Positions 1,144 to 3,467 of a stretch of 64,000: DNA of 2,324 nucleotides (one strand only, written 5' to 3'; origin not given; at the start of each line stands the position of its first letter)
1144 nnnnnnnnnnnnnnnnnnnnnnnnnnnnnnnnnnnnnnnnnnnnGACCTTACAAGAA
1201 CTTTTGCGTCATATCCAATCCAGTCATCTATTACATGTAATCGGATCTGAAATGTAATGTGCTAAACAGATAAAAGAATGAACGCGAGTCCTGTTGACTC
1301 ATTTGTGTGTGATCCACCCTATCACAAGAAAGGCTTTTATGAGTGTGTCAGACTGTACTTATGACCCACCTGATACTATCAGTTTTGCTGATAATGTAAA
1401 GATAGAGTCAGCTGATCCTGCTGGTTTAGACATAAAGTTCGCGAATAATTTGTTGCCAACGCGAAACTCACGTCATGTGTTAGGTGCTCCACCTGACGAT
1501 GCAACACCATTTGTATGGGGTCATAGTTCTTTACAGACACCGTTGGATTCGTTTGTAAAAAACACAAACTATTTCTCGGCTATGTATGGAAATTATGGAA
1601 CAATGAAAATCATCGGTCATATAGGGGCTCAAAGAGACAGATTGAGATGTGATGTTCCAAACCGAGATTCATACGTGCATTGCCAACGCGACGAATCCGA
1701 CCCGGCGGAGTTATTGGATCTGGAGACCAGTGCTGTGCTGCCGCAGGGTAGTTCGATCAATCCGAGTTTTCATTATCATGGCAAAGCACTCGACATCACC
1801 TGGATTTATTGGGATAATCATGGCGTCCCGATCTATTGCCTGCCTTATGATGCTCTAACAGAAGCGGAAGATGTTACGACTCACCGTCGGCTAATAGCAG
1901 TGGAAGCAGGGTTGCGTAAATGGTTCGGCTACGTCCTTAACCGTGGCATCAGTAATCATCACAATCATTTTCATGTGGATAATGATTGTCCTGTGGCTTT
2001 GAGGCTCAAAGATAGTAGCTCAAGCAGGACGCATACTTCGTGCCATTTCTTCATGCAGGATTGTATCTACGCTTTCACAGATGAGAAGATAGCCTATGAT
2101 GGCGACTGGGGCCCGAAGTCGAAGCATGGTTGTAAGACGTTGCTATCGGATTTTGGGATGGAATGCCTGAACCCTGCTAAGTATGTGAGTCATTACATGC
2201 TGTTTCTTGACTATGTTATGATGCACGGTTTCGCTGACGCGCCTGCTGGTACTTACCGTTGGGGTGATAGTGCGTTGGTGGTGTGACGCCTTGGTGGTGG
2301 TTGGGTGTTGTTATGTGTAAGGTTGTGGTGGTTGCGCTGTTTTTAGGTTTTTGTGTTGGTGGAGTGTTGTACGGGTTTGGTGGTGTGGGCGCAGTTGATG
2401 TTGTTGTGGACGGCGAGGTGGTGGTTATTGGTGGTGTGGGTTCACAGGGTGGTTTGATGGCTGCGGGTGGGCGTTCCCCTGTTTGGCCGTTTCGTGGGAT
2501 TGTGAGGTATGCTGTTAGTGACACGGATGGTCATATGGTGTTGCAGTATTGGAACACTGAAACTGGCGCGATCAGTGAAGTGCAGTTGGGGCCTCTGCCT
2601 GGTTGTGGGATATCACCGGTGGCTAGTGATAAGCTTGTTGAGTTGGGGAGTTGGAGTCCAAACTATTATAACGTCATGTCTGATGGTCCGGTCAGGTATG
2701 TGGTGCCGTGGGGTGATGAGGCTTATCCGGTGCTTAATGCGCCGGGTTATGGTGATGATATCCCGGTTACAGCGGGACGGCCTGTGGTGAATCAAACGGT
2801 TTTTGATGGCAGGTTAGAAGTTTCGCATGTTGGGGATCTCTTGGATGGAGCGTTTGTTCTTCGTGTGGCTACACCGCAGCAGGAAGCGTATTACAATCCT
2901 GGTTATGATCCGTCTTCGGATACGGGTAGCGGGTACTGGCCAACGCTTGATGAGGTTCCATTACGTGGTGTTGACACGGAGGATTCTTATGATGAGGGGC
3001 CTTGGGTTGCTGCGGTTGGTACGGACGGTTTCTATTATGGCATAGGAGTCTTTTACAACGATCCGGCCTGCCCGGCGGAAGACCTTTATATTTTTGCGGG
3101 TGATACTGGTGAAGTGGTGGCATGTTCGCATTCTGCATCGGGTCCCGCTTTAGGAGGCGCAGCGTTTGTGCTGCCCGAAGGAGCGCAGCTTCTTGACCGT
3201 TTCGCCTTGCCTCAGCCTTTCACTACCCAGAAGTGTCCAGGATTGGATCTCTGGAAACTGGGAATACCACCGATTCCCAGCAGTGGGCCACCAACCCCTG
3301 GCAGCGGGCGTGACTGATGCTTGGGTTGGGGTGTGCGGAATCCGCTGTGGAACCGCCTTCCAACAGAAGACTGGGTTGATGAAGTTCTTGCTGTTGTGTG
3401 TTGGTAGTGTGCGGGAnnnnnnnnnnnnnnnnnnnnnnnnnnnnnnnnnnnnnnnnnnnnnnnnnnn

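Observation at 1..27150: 27-kb array of three co-clustered paralog families (A lipoprotein, B leaderless LAS peptidase, C membrane-anchored protein)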

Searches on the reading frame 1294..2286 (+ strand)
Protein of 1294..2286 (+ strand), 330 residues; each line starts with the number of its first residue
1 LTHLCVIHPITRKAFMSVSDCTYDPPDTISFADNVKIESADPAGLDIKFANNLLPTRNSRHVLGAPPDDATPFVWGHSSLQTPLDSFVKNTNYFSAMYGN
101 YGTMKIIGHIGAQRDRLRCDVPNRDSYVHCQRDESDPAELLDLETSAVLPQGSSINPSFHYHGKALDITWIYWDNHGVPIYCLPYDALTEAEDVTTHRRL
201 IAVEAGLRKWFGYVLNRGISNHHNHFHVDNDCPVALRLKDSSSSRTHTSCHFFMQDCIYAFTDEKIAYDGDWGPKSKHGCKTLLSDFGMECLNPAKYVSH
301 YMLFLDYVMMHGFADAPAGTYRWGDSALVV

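Call 4: search_protein_families(library=pfam, proteins=[window:1294-2286:+], max_evalue=1)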
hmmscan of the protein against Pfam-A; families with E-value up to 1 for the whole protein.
window:1294-2286:+ (330 aa): 0 families

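Call 10: find_homologous_proteins(query=A2)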
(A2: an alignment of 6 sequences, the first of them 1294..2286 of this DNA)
Query A2 (6 sequences) (330 aa, profile of the alignment): 53 proteins with E <= 0.001 among 3804 candidates.
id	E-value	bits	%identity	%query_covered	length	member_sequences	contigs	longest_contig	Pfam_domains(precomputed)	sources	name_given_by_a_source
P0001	1.9e-157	542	51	77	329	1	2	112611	-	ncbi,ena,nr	ncbi:MAG: hypothetical protein OXI96_06280 [Acidimicrobiaceae bacterium]|nr:hypothetical protein [Ac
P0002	2.1e-136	473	100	95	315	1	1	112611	-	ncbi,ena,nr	ncbi:MAG: hypothetical protein OXI96_06150 [Acidimicrobiaceae bacterium]|nr:hypothetical protein [Ac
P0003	1.1e-132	461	55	75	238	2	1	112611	-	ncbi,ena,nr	ncbi:MAG: hypothetical protein OXI96_06260 [Acidimicrobiaceae bacterium]|nr:hypothetical protein [Ac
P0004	3.1e-113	397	59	77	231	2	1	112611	-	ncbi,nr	ncbi:MAG: hypothetical protein OXI96_06125 [Acidimicrobiaceae bacterium]|nr:hypothetical protein [Ac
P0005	1.7e-110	388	46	72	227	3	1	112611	-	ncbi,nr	ncbi:MAG: hypothetical protein OXI96_06205 [Acidimicrobiaceae bacterium]|nr:hypothetical protein [Ac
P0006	2.9e-106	374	48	76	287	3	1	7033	-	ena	-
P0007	1.7e-105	371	43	87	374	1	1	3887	-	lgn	-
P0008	9.1e-105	369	43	95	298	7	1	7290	-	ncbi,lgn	-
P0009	3.7e-104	367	49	94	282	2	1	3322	-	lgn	-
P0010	1.2e-103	365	44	76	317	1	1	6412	-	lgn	-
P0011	7.2e-103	363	46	95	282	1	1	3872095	-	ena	-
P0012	1.4e-102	362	42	95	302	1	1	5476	-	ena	-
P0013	2.4e-102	361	49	95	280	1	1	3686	-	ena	-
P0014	7.8e-102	359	47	74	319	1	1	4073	-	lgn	-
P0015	3.5e-101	357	36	68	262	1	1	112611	-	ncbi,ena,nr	ncbi:MAG: hypothetical protein OXI96_06170 [Acidimicrobiaceae bacterium]|nr:hypothetical protein [Ac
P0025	4.6e-91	324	42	94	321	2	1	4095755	-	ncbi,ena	-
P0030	7.2e-86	307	42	75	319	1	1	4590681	-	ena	-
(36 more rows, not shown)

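Call 12: search_solved_structures(query=A2, max_evalue=10, show_alignments=2)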
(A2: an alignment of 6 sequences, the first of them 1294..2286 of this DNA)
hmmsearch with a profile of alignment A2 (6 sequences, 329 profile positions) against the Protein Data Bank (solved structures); distinct sequences matched with E-value up to 10: 2.
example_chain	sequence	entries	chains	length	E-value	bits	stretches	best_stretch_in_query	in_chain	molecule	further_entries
4p53_A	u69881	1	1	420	0.091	15.4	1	188-228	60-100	Cyclase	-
4ph8_A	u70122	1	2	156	0.51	12.9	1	220-237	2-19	Aggregative adherence fimbrial subunit AggA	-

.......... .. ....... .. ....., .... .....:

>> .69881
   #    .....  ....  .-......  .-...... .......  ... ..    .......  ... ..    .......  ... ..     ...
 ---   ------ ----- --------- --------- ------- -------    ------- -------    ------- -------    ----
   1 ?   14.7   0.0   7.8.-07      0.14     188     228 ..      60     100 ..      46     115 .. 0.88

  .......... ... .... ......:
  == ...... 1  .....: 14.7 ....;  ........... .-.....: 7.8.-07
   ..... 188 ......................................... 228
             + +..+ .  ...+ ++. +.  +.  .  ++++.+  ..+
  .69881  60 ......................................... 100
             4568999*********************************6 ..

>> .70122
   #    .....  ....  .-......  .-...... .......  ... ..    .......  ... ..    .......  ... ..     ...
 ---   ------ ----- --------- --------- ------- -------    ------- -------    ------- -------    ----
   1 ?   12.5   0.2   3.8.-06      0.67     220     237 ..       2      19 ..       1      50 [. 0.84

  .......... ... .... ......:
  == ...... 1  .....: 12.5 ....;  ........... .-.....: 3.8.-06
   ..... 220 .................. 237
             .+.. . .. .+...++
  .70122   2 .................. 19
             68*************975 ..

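Call 17: find_encoding_contigs(protein=P0030, flank=10000, max_places=3)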
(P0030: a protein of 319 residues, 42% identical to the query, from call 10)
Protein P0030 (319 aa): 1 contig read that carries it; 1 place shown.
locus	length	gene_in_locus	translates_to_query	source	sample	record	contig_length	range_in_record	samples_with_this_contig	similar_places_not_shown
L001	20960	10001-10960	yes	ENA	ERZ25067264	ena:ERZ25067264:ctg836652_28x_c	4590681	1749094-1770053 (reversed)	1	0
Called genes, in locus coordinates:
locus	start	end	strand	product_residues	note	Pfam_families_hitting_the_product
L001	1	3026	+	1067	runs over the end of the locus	-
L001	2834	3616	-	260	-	-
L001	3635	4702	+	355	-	-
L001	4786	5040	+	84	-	-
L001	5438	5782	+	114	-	-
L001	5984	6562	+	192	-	-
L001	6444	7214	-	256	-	-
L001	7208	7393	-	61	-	-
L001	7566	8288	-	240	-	-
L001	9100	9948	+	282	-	-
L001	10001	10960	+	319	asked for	-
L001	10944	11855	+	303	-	-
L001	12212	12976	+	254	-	-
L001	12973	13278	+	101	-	-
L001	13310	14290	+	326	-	-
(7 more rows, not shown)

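Call 18: find_encoding_contigs(protein=P0011, flank=10000, max_places=3)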
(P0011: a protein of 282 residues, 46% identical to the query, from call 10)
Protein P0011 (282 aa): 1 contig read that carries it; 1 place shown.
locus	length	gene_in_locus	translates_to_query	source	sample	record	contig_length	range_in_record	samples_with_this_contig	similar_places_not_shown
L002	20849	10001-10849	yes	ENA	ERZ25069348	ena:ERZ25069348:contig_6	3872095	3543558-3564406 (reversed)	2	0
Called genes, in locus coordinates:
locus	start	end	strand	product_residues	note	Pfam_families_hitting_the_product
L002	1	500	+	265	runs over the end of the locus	PF00378:ECH_1, PF16113:ECH_2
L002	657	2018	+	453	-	PF07992:Pyr_redox_2, PF13434:Lys_Orn_oxgnase (faint), PF13738:Pyr_redox_3 (weak), PF00070:Pyr_redox, PF02852:Pyr_redox_dim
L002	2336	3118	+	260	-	-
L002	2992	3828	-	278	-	-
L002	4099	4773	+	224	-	-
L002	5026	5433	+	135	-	PF01264:Chorismate_synt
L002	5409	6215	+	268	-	PF07992:Pyr_redox_2, PF02852:Pyr_redox_dim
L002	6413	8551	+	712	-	-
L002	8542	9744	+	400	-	-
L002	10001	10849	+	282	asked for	-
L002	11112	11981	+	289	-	-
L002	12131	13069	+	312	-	-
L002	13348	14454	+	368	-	PF01264:Chorismate_synt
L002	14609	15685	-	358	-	PF01571:GCV_T, PF08669:GCV_T_C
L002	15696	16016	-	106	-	-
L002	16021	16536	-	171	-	PF13411:MerR_1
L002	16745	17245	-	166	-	PF02577:BFN_dom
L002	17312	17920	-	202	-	PF00156:Pribosyltran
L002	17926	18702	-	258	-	PF00376:MerR (weak), PF13411:MerR_1, PF28507:Rv1828_C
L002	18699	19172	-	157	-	PF16697:Yop-YscD_cpl, PF00498:FHA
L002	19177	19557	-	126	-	PF01597:GCV_H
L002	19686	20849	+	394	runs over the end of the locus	PF00005:ABC_tran, PF17912:OB_MalK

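Call 20: find_encoding_contigs(protein=P0004, flank=10000, max_places=2)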
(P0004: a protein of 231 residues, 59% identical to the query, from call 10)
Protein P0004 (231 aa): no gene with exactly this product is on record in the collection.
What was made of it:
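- Tried and rejected: One look-up failed (P0004, call 20).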

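Call 21: find_encoding_contigs(protein=P0025, flank=10000, max_places=2)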
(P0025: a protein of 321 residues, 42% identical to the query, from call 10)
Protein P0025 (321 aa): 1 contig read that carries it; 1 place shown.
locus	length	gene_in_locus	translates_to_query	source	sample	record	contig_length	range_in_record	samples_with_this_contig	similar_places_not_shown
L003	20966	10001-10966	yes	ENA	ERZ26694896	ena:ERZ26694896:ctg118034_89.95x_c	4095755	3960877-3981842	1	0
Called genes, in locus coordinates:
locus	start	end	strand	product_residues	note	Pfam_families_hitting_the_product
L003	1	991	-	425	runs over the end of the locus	PF00437:T2SSE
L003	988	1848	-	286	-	-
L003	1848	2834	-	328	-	PF08666:SAF (weak)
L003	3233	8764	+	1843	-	PF04151:PPC (faint)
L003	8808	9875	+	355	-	-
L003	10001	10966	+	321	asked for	-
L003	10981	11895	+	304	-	-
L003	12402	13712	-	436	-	PF13701:DDE_Tnp_1_4, PF01609:DDE_Tnp_1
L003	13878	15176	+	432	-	PF13701:DDE_Tnp_1_4, PF01609:DDE_Tnp_1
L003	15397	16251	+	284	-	-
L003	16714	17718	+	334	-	-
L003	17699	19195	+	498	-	-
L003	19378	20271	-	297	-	PF01609:DDE_Tnp_1, PF13701:DDE_Tnp_1_4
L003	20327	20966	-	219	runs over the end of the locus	PF02371:Transposase_20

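Call 24: find_encoding_contigs(protein=P0002, flank=10000, max_places=2)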
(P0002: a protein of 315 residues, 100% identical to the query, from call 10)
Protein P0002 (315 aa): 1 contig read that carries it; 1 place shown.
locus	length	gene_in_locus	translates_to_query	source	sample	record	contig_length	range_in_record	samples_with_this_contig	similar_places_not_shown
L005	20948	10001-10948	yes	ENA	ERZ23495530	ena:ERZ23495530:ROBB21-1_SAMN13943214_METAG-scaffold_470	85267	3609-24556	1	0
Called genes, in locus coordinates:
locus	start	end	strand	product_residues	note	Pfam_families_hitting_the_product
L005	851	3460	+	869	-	-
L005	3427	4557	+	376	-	-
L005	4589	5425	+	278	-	-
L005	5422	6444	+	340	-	-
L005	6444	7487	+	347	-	-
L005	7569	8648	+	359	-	-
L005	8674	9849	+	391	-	-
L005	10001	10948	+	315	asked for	-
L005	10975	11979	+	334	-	-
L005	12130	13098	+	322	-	-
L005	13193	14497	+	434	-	-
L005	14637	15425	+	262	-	-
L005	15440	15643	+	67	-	-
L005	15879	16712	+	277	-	-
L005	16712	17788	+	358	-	-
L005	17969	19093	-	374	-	-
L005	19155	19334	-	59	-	-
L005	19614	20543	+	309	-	-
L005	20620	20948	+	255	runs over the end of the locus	-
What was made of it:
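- On Phage lysis cassette / type 10 secretion (holin-endolysin-spanins): No extra conserved ORF in the operon (calls 18, 24).
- Checked: So is the C3/A3 1-nt junction at 8050, which matches the gene calls in L005 (call 24).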

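Call 26: search_protein_families(library=pfam, proteins=[L005:851-3460:+, L005:3427-4557:+, L002:6413-8551:+, L002:8542-9744:+, L003:3233-8764:+], max_evalue=0.1)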
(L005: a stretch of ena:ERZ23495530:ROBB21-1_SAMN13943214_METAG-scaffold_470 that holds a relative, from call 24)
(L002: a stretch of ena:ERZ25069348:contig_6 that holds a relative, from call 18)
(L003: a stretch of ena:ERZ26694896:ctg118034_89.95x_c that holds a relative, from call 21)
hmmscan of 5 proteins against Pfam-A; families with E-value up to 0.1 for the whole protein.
L005:851-3460:+ (869 aa): 3 families
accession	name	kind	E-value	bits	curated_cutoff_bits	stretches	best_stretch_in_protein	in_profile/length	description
PF24145.1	K1-lyase_N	-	0.022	15.3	27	1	169-212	4-47/72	K1 capsule-specific polysaccharide lyase, N-terminal domain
PF01483.27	P_proprotein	-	0.026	15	21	0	238-310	10-79/86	Proprotein convertase P-domain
PF01067.28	Calpain_III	-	0.033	14.9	21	0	287-314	109-136/137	Calpain large subunit, domain III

L005:3427-4557:+ (376 aa): 0 families

L002:6413-8551:+ (712 aa): 1 family
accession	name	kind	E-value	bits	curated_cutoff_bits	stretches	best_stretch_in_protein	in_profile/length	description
PF04151.21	PPC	-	0.057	14.7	25.9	0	291-365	4-69/70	Bacterial pre-peptidase C-terminal domain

L002:8542-9744:+ (400 aa): 0 families

L003:3233-8764:+ (1843 aa): 3 families
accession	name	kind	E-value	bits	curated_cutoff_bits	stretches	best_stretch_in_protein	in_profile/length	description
PF04151.21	PPC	-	0.00013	23.2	25.9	0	895-966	5-68/70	Bacterial pre-peptidase C-terminal domain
PF12662.13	cEGF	-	0.0012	19.1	26.6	0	179-196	5-20/24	Complement Clr-like EGF-like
PF08460.16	SH3_5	-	0.023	15.2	22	0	388-419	5-36/68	Bacterial SH3 domain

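Call 34: search_protein_families(library=ncbifam, proteins=[L005:851-3460:+, L005:3427-4557:+], max_evalue=0.1)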
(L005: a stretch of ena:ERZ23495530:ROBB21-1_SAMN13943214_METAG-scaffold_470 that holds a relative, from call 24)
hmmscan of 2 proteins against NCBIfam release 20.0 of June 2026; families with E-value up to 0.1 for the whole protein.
L005:851-3460:+ (869 aa): 1 family
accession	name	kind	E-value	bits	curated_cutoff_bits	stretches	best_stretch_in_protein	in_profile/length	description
NF038127.1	FDP_fam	subfamily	1.7e-10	41.5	29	2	234-310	19-116/150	DVUA0089 family protein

L005:3427-4557:+ (376 aa): 0 families

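Call 35: search_protein_families(library=padloc, proteins=[L005:851-3460:+, L005:3427-4557:+], max_evalue=0.1)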
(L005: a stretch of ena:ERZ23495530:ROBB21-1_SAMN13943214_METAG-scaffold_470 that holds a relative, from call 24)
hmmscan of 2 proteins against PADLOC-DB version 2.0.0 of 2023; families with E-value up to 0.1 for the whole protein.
L005:851-3460:+ (869 aa): 0 families

L005:3427-4557:+ (376 aa): 0 families

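Call 56: search_solved_structures(query=L005:3427-4557:+, max_evalue=1)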
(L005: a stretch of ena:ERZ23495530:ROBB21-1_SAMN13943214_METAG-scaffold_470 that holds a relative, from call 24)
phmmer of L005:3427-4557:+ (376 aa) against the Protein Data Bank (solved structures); distinct sequences matched with E-value up to 1: 0.

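Call 57: search_solved_structures(query=L005:851-3460:+, max_evalue=1)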
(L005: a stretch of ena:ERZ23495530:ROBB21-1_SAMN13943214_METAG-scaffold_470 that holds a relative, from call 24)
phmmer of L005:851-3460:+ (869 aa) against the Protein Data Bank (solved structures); distinct sequences matched with E-value up to 1: 0.

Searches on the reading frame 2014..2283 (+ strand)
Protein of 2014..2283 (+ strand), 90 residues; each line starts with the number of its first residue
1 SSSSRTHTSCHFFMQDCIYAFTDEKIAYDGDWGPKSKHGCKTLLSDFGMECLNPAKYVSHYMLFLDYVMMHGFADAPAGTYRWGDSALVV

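Call 78: search_protein_families(library=pfam, proteins=[window:2014-2283:+], max_evalue=10)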
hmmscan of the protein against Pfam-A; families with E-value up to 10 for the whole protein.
seq(90 aa): 0 families

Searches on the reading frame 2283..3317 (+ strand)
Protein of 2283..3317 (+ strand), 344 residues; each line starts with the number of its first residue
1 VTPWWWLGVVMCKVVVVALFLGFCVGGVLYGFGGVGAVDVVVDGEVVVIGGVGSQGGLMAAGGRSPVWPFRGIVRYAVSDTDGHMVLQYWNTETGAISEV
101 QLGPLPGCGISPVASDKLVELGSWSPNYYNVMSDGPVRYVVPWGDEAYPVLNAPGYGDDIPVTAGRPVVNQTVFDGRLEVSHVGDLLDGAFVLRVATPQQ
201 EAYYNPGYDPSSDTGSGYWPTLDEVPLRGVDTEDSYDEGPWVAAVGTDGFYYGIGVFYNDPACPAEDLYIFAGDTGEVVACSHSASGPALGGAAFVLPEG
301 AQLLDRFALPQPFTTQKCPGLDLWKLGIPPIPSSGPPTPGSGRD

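Call 4: search_protein_families(library=pfam, proteins=[window:2283-3317:+], max_evalue=1)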
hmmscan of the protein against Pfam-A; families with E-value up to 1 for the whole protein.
window:2283-3317:+ (344 aa): 1 family
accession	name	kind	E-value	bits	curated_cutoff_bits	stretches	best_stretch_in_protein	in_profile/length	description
PF06006.17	DUF905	-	0.15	12.5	22.3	1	74-96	33-55/70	Bacterial protein of unknown function (DUF905)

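Call 14: search_solved_structures(query=A3, max_evalue=10)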
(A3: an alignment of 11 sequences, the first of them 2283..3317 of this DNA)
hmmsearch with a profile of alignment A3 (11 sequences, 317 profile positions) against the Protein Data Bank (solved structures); distinct sequences matched with E-value up to 10: 0.

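Call 16: find_homologous_proteins(query=A3)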
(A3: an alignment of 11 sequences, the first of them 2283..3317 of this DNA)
Query A3 (11 sequences) (344 aa, profile of the alignment): 36 proteins with E <= 0.001 among 8000 candidates.
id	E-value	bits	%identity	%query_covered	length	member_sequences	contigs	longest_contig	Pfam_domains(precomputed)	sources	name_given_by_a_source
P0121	3.4e-104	366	38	74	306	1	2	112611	-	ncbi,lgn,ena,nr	ncbi:MAG: hypothetical protein OXI96_06255 [Acidimicrobiaceae bacterium]|nr:hypothetical protein [Ac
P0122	2.4e-98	347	34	85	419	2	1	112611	-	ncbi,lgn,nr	ncbi:MAG: hypothetical protein OXI96_06165 [Acidimicrobiaceae bacterium]|nr:hypothetical protein [Ac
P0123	2.1e-92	328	30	81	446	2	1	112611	-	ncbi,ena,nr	ncbi:MAG: hypothetical protein OXI96_06275 [Acidimicrobiaceae bacterium]|nr:hypothetical protein [Ac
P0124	1.6e-73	266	40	72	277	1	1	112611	-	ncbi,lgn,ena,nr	ncbi:MAG: hypothetical protein OXI96_06185 [Acidimicrobiaceae bacterium]|nr:hypothetical protein [Ac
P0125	4.1e-68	248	32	77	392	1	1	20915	-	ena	-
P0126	2.3e-66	242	33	77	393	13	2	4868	-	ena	-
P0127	1.0e-63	233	34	91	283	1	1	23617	-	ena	-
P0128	2.3e-63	232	35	77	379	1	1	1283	-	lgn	-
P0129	2.4e-62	229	39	85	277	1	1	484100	-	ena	-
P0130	1.9e-61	226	39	77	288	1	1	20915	-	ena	-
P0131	2.8e-60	222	37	78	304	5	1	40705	-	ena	-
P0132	1.5e-59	220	40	77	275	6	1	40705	-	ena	-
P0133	5.2e-59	218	45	83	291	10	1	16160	-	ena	-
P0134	1.4e-58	216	39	77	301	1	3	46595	-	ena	-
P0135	2.1e-58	216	39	81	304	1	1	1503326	-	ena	-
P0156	9.9e-23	99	85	42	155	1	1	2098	-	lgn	-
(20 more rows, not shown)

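Call 88: find_encoding_contigs(protein=P0156, flank=5000, max_places=3)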
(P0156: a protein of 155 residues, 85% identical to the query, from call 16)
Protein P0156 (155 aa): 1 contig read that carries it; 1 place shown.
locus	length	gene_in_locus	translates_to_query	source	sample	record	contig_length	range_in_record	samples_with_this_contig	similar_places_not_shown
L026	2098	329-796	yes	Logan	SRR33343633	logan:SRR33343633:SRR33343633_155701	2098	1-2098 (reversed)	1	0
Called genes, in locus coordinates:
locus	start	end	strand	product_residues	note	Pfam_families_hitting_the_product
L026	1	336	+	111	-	?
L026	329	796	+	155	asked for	-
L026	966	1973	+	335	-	-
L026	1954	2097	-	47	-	?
